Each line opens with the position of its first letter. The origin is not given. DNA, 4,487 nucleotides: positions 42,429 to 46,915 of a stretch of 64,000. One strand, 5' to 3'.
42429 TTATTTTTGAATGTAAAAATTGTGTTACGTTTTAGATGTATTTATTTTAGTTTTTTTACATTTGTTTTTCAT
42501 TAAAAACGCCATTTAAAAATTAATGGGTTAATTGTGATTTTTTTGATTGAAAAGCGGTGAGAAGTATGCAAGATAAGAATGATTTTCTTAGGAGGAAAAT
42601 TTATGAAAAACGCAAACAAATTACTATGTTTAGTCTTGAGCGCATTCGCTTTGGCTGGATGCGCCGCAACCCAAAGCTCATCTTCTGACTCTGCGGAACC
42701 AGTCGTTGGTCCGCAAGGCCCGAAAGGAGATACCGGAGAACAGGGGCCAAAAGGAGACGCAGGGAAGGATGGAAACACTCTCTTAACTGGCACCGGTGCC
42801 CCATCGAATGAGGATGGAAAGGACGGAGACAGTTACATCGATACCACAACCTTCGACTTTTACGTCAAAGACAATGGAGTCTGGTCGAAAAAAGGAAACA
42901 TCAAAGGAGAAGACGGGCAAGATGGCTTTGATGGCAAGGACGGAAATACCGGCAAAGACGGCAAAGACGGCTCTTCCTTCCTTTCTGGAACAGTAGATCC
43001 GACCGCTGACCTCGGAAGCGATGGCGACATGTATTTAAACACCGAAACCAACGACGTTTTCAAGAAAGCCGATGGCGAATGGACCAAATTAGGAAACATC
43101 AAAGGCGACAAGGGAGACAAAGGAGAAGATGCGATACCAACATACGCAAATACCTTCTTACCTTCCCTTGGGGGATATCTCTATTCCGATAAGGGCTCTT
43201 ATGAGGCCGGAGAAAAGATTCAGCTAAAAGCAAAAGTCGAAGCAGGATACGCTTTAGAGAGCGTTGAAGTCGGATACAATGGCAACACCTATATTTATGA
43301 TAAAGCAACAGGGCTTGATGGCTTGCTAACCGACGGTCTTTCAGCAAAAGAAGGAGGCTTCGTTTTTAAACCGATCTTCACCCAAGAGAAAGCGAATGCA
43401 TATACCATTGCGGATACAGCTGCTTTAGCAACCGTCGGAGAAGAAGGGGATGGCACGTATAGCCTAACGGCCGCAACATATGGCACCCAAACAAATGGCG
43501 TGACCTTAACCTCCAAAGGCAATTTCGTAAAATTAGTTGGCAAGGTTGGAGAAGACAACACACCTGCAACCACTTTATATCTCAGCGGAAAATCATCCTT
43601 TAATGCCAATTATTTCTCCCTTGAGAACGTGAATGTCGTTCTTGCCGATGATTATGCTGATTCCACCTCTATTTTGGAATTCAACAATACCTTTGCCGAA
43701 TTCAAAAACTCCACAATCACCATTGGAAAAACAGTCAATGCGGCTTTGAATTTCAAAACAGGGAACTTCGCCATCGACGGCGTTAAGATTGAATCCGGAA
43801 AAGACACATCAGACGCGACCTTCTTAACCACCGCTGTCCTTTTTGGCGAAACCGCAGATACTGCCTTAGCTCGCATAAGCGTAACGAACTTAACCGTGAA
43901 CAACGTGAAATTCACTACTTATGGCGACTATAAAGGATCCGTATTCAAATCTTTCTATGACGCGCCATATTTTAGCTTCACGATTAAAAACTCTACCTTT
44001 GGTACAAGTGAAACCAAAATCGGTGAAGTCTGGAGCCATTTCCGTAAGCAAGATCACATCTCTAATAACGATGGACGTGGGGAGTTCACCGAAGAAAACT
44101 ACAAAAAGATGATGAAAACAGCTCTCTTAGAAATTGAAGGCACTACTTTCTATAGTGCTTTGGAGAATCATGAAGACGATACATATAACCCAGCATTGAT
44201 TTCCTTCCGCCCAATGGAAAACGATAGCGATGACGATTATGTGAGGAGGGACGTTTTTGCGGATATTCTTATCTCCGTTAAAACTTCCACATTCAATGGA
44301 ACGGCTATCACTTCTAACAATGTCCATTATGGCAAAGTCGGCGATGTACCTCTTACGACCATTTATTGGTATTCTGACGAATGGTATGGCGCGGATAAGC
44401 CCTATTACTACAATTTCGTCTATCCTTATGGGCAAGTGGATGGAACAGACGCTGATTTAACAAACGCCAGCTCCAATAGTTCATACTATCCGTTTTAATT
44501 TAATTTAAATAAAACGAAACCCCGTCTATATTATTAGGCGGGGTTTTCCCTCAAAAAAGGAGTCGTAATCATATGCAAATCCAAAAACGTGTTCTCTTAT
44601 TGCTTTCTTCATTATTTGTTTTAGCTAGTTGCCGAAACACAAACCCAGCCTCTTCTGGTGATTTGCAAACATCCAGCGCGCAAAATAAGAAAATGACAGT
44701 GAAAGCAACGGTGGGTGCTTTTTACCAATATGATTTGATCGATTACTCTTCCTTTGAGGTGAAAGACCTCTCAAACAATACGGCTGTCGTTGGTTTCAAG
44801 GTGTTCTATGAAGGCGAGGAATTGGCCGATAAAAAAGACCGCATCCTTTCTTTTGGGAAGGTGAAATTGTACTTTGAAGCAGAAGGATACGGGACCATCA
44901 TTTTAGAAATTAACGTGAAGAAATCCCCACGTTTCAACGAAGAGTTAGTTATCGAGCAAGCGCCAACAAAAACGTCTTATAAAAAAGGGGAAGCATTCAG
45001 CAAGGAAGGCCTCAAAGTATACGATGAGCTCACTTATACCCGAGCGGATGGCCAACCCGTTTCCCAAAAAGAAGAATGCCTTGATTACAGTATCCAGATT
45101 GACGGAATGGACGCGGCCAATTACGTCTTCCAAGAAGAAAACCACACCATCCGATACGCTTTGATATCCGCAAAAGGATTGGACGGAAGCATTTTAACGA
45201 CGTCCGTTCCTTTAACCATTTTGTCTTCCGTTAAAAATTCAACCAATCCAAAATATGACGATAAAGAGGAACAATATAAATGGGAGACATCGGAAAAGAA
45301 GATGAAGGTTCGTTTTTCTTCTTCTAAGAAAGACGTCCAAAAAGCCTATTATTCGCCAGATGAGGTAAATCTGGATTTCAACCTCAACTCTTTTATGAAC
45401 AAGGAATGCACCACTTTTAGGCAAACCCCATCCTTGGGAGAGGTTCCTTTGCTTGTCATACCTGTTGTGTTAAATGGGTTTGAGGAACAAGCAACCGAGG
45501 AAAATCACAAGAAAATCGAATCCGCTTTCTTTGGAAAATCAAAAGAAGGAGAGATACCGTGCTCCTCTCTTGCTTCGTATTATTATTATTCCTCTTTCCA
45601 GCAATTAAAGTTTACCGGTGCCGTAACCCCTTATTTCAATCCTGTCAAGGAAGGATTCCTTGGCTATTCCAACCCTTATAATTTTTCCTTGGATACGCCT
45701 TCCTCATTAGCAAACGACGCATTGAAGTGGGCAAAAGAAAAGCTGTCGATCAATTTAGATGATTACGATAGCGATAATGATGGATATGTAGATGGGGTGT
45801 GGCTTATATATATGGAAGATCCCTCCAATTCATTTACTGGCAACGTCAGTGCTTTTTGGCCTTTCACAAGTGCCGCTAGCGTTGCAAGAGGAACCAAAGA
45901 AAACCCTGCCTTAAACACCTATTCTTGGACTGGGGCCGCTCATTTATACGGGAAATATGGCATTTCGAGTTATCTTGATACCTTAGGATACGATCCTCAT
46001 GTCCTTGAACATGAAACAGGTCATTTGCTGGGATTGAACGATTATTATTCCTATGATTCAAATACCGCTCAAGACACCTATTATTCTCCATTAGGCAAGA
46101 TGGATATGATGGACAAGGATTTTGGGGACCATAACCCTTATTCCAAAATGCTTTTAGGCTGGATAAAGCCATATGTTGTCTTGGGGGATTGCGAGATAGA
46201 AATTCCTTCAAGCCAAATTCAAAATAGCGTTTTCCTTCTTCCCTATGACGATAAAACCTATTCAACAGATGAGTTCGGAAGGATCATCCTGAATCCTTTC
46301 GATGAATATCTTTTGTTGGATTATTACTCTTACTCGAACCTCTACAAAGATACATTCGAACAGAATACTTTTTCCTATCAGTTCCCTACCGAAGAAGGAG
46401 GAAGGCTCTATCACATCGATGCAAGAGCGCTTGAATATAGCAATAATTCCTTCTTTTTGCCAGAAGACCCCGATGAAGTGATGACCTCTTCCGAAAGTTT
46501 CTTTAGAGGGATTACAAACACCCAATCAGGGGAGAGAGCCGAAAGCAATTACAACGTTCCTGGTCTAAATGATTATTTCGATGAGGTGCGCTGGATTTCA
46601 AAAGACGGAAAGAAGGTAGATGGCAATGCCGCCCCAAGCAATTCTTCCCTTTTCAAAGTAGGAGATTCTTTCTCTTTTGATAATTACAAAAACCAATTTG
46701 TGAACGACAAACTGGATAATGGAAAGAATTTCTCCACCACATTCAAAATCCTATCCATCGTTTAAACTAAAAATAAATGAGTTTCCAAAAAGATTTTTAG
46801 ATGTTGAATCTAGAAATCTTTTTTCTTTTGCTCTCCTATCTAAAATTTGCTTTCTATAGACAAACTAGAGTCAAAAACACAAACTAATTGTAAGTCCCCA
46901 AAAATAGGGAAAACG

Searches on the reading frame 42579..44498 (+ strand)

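Call 29: search_protein_families(library=pfam, max_evalue=0.00001, proteins=[window:42579-44498:+])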
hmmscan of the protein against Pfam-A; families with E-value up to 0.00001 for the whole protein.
window:42579-44498:+ (639 aa): 0 families

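Call 66: search_protein_families(library=ncbifam, max_evalue=0.01, proteins=[window:42579-44498:+])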
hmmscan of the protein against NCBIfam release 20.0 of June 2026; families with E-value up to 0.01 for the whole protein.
window:42579-44498:+ (639 aa): 3 families
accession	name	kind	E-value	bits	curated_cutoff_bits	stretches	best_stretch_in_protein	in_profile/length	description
NF046116.1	adhesin_Lcl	equivalog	2.6e-07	29.5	500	1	43-186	56-187/431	collagen-like adhesin Lcl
NF038329.2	gly_rich_SclB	equivalog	9.8e-07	28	325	1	44-149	189-292/442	LPXTG-anchored collagen-like adhesin Scl2/SclB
NF038330.1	adhesin_SclA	exception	1.5e-05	24.8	400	1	38-84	210-256/405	LPXTG-anchored collagen-like adhesin Scl1/SclA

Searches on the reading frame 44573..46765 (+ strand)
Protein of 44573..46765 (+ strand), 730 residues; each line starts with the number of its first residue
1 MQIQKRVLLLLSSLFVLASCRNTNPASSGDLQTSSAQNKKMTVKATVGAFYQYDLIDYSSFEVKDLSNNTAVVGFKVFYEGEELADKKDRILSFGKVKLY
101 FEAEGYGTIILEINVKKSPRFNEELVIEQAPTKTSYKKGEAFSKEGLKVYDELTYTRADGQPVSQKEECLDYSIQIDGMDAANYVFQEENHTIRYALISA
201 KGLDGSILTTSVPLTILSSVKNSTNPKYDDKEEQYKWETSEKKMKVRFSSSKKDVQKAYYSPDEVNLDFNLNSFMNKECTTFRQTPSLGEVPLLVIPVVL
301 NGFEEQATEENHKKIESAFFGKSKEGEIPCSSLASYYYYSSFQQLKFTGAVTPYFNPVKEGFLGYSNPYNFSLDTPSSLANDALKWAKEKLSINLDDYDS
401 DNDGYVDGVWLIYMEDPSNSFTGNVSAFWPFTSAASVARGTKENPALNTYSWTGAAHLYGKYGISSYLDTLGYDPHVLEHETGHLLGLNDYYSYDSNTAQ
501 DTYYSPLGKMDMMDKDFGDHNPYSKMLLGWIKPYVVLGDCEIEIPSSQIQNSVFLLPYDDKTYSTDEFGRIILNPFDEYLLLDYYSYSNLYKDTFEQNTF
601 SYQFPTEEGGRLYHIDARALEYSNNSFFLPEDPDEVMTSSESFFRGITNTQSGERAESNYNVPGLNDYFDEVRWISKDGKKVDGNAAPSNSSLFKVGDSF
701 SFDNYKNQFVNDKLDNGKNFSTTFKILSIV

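Call 29: search_protein_families(library=pfam, max_evalue=0.00001, proteins=[window:44573-46765:+])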
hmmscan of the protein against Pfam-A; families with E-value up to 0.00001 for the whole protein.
window:44573-46765:+ (730 aa): 0 families

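Call 66: search_protein_families(library=ncbifam, max_evalue=0.01, proteins=[window:44573-46765:+])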
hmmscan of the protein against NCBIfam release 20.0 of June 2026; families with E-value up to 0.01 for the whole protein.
window:44573-46765:+ (730 aa): 1 family
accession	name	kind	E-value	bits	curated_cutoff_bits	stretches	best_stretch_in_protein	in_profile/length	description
TIGR03296.1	M6dom_TIGR03296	domain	3.2e-17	63.3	110.8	1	299-537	2-234/286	M6 family metalloprotease domain-containing protein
